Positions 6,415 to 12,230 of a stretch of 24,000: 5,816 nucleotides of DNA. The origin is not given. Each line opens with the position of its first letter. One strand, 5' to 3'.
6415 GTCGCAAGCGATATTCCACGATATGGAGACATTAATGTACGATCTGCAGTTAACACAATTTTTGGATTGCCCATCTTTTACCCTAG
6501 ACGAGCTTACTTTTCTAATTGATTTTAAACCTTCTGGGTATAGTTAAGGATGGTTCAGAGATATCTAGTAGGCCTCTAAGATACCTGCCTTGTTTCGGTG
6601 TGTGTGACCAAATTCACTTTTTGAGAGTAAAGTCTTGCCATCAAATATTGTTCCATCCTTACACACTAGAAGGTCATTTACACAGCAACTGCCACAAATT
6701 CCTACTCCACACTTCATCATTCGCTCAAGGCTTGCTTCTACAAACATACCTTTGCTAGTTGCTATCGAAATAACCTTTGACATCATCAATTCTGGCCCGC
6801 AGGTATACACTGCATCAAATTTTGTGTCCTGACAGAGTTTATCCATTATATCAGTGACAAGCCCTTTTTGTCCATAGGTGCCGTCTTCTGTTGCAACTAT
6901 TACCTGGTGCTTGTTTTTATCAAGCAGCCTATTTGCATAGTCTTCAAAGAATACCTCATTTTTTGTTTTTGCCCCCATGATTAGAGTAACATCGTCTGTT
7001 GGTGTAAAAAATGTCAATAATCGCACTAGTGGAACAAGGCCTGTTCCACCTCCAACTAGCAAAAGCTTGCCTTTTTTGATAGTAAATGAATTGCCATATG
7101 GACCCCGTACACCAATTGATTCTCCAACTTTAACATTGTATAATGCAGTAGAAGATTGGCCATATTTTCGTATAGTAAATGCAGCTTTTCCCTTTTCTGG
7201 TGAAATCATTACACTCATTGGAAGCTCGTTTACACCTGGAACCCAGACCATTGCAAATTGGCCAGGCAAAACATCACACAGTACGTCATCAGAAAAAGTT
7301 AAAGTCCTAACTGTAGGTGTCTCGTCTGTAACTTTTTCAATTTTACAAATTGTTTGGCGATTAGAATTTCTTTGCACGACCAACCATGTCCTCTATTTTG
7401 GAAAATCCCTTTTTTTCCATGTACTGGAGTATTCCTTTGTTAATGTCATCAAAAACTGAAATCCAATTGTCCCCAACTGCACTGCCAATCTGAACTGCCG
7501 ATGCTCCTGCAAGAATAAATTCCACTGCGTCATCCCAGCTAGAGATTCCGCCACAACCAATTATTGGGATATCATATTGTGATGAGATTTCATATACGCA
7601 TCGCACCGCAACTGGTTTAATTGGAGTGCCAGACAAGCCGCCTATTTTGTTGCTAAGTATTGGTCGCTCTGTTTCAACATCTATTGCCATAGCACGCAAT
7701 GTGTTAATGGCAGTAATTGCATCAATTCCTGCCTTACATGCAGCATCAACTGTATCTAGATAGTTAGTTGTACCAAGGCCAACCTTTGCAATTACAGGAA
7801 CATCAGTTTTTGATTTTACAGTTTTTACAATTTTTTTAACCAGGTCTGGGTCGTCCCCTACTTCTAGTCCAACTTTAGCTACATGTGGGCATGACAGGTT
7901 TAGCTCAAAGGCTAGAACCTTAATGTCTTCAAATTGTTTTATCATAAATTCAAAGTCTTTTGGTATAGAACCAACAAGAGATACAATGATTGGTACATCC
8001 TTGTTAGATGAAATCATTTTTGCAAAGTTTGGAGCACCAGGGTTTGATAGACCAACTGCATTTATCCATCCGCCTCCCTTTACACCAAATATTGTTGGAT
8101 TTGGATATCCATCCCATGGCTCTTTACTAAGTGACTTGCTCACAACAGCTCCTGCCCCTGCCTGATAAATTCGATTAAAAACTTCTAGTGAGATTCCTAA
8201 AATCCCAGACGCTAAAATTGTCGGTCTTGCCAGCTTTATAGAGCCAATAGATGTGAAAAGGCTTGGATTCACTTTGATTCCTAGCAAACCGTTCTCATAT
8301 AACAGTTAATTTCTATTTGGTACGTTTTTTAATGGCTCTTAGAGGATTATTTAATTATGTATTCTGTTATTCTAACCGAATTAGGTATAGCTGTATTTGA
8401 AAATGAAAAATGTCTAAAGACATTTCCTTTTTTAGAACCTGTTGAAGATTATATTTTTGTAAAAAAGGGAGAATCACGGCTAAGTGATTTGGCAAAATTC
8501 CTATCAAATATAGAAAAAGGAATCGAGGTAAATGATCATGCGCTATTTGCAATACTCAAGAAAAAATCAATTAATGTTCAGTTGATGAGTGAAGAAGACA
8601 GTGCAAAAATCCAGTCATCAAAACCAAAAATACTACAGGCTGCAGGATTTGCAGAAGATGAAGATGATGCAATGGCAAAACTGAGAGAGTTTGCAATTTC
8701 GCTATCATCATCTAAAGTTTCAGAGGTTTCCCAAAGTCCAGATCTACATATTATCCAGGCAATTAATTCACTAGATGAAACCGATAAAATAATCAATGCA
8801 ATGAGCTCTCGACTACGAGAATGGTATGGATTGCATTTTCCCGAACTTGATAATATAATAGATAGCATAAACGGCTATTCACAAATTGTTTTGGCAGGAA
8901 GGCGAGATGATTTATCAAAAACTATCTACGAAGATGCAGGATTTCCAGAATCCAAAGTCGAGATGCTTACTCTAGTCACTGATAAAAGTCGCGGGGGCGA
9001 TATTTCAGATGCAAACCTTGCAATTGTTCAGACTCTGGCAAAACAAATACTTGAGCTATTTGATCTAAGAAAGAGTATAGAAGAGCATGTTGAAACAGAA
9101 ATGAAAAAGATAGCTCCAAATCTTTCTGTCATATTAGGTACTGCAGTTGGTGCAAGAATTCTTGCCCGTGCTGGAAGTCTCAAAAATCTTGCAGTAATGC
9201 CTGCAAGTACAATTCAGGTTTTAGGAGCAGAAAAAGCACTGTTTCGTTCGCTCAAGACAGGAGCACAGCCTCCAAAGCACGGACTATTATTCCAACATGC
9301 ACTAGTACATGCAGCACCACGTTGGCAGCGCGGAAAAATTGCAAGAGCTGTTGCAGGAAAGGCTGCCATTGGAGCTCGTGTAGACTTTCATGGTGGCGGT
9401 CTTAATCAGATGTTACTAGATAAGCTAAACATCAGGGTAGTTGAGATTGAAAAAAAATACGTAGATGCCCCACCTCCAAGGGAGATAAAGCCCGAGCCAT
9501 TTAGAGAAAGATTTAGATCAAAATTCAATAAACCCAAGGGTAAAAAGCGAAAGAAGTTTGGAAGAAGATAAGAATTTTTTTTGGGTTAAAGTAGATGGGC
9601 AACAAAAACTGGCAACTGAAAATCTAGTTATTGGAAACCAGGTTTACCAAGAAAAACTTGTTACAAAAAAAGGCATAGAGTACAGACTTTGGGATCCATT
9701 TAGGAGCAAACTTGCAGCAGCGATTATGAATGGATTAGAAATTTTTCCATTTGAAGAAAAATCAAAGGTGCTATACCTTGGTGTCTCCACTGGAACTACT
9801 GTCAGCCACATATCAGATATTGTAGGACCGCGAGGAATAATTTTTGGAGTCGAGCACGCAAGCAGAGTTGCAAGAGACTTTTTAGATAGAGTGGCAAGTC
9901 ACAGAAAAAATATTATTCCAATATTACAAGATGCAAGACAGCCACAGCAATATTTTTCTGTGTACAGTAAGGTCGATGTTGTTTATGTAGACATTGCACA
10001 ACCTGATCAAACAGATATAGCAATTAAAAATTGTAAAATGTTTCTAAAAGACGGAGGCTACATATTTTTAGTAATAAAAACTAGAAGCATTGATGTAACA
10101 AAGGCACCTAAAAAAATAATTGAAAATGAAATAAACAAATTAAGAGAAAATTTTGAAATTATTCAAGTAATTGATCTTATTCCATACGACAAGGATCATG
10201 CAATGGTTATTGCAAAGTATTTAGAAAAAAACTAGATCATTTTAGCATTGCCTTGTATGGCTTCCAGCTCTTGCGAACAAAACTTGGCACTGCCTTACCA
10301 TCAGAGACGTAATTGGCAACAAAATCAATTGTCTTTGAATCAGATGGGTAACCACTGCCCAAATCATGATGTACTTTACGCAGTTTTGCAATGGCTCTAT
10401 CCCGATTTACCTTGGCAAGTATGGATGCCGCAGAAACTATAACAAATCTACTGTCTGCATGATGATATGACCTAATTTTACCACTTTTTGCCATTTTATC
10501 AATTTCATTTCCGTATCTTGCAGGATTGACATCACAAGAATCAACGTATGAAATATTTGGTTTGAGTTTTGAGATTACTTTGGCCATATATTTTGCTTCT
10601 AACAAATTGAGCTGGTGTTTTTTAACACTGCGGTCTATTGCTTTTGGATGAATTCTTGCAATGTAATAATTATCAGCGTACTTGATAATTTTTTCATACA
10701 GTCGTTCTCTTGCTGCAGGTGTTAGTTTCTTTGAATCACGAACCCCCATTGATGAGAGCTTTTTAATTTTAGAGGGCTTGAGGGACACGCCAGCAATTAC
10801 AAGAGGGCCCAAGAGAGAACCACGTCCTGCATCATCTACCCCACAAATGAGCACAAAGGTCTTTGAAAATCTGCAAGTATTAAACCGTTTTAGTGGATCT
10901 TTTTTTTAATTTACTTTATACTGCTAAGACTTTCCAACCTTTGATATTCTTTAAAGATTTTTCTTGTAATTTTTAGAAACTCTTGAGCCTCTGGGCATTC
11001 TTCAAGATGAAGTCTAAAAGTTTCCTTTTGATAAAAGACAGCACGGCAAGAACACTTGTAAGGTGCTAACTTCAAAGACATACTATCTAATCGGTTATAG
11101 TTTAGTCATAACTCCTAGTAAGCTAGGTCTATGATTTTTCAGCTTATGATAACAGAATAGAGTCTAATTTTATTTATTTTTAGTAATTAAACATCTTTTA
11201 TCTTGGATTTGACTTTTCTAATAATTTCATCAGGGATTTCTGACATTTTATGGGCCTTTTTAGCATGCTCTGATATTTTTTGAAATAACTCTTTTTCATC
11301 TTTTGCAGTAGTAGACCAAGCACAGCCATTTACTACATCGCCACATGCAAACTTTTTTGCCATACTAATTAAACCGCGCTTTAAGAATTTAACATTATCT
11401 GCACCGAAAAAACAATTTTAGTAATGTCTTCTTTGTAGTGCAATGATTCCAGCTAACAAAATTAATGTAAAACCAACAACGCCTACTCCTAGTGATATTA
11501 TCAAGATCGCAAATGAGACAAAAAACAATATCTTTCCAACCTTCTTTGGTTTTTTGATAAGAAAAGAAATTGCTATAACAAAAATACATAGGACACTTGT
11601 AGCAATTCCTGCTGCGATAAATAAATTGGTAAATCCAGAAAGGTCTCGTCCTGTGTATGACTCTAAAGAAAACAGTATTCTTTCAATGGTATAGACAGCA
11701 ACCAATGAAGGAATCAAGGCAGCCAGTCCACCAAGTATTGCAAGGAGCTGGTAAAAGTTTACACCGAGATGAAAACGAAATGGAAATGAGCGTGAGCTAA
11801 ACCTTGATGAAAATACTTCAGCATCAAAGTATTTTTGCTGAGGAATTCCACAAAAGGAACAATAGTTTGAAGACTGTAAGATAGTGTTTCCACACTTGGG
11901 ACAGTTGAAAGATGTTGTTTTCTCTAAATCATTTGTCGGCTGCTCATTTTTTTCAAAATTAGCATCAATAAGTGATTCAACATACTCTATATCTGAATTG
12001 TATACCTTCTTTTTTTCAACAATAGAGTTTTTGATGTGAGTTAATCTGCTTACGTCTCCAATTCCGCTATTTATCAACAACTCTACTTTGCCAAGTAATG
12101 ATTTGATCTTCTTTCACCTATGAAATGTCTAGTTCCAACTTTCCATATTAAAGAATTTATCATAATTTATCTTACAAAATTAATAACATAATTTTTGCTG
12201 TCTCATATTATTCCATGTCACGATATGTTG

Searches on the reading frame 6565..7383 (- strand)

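Call 10: search_protein_families(library=pfam, proteins=[window:6565-7383:-], max_evalue=0.001)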
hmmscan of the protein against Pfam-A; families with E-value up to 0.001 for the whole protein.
window:6565-7383:- (272 aa): 2 families
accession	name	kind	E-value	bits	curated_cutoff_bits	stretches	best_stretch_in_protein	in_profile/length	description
PF00175.26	NAD_binding_1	-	4e-09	37.5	22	1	109-203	1-106/109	Oxidoreductase NAD-binding domain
PF10418.14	DHODB_Fe-S_bind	-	7.9e-09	35.5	23.9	1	220-252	1-40/41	Iron-sulfur cluster binding domain of dihydroorotate dehydrogenase B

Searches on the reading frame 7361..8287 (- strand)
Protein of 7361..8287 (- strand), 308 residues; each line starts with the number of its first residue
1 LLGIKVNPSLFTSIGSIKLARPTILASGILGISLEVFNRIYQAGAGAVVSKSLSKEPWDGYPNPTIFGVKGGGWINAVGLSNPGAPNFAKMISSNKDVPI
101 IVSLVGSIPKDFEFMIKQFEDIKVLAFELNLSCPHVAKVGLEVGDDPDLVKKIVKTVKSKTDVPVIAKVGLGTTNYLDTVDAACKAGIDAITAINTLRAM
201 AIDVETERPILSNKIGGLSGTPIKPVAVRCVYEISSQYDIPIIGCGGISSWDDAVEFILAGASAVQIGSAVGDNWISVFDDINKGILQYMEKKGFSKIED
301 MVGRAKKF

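Call 10: search_protein_families(library=pfam, proteins=[window:7361-8287:-], max_evalue=0.001)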
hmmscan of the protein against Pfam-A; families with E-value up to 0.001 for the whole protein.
window:7361-8287:- (308 aa): 7 families
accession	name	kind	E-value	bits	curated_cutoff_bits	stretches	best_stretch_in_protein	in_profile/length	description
PF01180.27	DHO_dh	-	3.5e-59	200.8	27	1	10-290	2-291/291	Dihydroorotate dehydrogenase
PF01207.24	Dus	-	5.5e-12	45.9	20.4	1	89-192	45-156/311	Dihydrouridine synthase (Dus)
PF00977.27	His_biosynth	-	3e-06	27.3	23.6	0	226-275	60-109/228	Histidine biosynthesis protein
PF03060.21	NMO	-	7.2e-06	26.1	28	0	216-270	168-224/331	Nitronate monooxygenase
PF04309.18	G3P_antiterm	-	0.00017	21.5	27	0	147-193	124-167/173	Glycerol-3-phosphate responsive antiterminator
PF00478.31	IMPDH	-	0.00023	20.7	25.6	1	226-271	194-239/345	IMP dehydrogenase / GMP reductase domain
PF04481.18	DUF561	-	0.00058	19.6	21.6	1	227-272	174-218/243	Protein of unknown function (DUF561)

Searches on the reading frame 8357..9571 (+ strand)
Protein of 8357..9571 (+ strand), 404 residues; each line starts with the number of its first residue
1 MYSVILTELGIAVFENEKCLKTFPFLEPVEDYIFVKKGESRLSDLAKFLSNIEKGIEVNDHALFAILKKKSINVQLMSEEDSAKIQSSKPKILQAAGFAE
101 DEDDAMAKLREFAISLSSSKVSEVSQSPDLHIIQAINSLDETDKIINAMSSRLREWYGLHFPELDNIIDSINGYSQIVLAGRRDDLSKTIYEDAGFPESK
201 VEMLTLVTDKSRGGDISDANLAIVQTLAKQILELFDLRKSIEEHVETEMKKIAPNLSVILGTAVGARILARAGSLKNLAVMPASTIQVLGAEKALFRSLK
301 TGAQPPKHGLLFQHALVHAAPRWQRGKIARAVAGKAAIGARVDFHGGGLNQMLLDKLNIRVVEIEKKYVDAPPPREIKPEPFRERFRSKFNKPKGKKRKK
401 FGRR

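Call 11: search_protein_families(library=pfam, proteins=[window:8357-9571:+], max_evalue=0.001)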
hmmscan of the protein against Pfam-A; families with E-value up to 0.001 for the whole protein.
window:8357-9571:+ (404 aa): 1 family
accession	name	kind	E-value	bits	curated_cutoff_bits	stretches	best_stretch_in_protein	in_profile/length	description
PF01798.23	Nop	-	1.8e-66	224.3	25.4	1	139-345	2-207/228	snoRNA binding domain, fibrillarin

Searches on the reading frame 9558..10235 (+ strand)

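Call 11: search_protein_families(library=pfam, proteins=[window:9558-10235:+], max_evalue=0.001)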
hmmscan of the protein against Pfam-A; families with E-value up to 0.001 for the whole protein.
window:9558-10235:+ (225 aa): 2 families
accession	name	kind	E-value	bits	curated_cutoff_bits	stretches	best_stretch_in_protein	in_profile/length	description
PF01269.23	Fibrillarin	-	1.1e-89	299.9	27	1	5-221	8-225/227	Fibrillarin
PF01135.25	PCMT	-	1.5e-05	25.3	20.3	1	53-186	62-186/210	Protein-L-isoaspartate(D-aspartate) O-methyltransferase (PCMT)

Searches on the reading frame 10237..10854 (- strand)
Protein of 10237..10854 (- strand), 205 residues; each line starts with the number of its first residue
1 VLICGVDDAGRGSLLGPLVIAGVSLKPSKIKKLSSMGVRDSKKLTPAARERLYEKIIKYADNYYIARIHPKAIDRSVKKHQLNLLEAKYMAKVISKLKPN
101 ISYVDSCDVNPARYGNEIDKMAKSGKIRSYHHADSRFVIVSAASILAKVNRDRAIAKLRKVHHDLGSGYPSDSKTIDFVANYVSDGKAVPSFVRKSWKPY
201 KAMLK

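Call 11: search_protein_families(library=pfam, proteins=[window:10237-10854:-], max_evalue=0.001)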
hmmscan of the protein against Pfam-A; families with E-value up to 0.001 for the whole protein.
window:10237-10854:- (205 aa): 1 family
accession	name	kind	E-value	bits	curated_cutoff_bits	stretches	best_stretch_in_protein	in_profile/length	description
PF01351.25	RNase_HII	-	3.3e-43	148.4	25.8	1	4-199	1-198/199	Ribonuclease HII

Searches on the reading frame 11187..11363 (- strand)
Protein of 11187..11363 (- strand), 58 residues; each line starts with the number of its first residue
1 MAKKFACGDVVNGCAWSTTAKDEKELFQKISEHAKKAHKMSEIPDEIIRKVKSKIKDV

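Call 77: search_protein_families(library=pfam, proteins=[window:11187-11363:-], max_evalue=0.01)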
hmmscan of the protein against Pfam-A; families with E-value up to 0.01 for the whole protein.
window:11187-11363:- (58 aa): 1 family
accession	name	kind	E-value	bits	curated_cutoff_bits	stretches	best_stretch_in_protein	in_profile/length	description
PF06348.16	DUF1059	-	3.3e-22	78.9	21.1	1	3-57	2-56/56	Protein of unknown function (DUF1059)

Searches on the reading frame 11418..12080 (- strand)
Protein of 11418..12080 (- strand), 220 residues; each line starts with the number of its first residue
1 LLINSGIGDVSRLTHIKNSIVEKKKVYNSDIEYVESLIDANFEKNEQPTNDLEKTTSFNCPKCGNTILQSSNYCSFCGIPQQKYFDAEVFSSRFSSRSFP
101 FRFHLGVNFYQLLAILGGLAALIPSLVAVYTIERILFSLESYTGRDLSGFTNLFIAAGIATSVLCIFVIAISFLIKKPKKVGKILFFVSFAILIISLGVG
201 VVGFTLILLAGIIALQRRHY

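Call 3: search_protein_families(library=pfam, proteins=[window:11418-12080:-], max_evalue=1)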
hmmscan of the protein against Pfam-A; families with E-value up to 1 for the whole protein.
window:11418-12080:- (220 aa): 10 families
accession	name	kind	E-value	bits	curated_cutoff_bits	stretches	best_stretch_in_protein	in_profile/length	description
PF13240.11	Zn_Ribbon_1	-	2.9e-05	24.1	25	1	60-79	2-21/23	zinc-ribbon domain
PF07754.17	HVO_2753_ZBP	-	0.00064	19.9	33.2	1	53-74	12-33/46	Small zinc finger protein HVO_2753-like, Zn-binding pocket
PF17032.10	Zn_ribbon_15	-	0.0007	20.8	28.9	1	52-78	47-73/73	zinc-ribbon family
PF10571.15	UPF0547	-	0.0052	17.3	29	1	59-78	2-21/26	Uncharacterised protein family UPF0547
PF12773.13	DZR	-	0.035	14.7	27.3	1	60-79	1-20/45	Double zinc ribbon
PF09814.14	HECT_2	-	0.038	13.4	22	1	48-80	104-136/369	HECT-like Ubiquitin-conjugating enzyme (E2)-binding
PF13248.11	Zn_ribbon_3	-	0.049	13.6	27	1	59-80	4-25/26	zinc-ribbon domain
PF03854.20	zf-P11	-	0.16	12.1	25.6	1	58-80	22-44/50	P-11 zinc finger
PF15801.11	zf-C6H2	-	0.19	12.4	30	1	54-75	8-30/47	zf-MYND-like zinc finger, mRNA-binding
PF13824.12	zf-Mss51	-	0.61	10.7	27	0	50-70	7-27/55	Zinc-finger of mitochondrial splicing suppressor 51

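Call 4: search_protein_families(library=ncbifam, proteins=[window:11418-12080:-], max_evalue=1)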
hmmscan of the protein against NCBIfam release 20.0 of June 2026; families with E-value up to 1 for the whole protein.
window:11418-12080:- (220 aa): 9 families
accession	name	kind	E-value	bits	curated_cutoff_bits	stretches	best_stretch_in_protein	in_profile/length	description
NF011481.0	PRK14890.1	equivalog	0.0011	19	61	1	50-74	20-44/61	putative Zn-ribbon RNA-binding protein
NF052233.1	CphA_assoc_ABC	equivalog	0.0092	14.3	880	1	39-147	121-226/766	cyanophycin metabolism-associated ABC transporter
NF010178.0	PRK13657.1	equivalog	0.028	12.8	733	1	160-197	251-288/588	glucan ABC transporter ATP-binding protein/ permease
NF009030.0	PRK12366.1-1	equivalog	0.045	12.1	1147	1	6-79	632-702/796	replication factor A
NF049953.1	ribbon_DG_selen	exception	0.068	13.1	130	1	35-79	127-169/172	zinc ribbon-containing (seleno)protein DG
NF003214.0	PRK04179.1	equivalog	0.12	12.2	71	1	55-82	15-43/62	50S ribosomal protein L37e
NF051898.1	MBSP1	equivalog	0.2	11.1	320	1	46-78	39-71/289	biosurfactant protein 1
NF047912.1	ECs_2282_CxxC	subfamily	0.34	10.9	37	1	57-70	2-15/60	ECs_2282 family putative zinc-binding protein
TIGR02229.1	caa3_sub_IV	subfamily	0.42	11.4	37.25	1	141-202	34-87/92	caa(3)-type oxidase, subunit IV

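Call 59: search_protein_families(library=padloc, proteins=[window:11418-12080:-], max_evalue=0.01)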
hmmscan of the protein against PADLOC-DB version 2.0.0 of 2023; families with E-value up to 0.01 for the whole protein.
window:11418-12080:- (220 aa): 1 family
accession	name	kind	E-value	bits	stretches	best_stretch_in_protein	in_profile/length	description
PDLC03862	LmuB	-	0.0036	13.7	1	24-83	305-356/643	-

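Call 60: search_protein_families(library=phrogs, proteins=[window:11418-12080:-], max_evalue=0.01)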
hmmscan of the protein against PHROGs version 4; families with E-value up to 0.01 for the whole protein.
window:11418-12080:- (220 aa): 2 families
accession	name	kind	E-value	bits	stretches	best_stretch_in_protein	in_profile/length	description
phrog_19315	-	unknown function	0.00072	19.7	1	54-91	205-243/348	-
phrog_536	-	transcription regulation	0.0088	17.2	0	24-78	48-98/115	transcriptional regulator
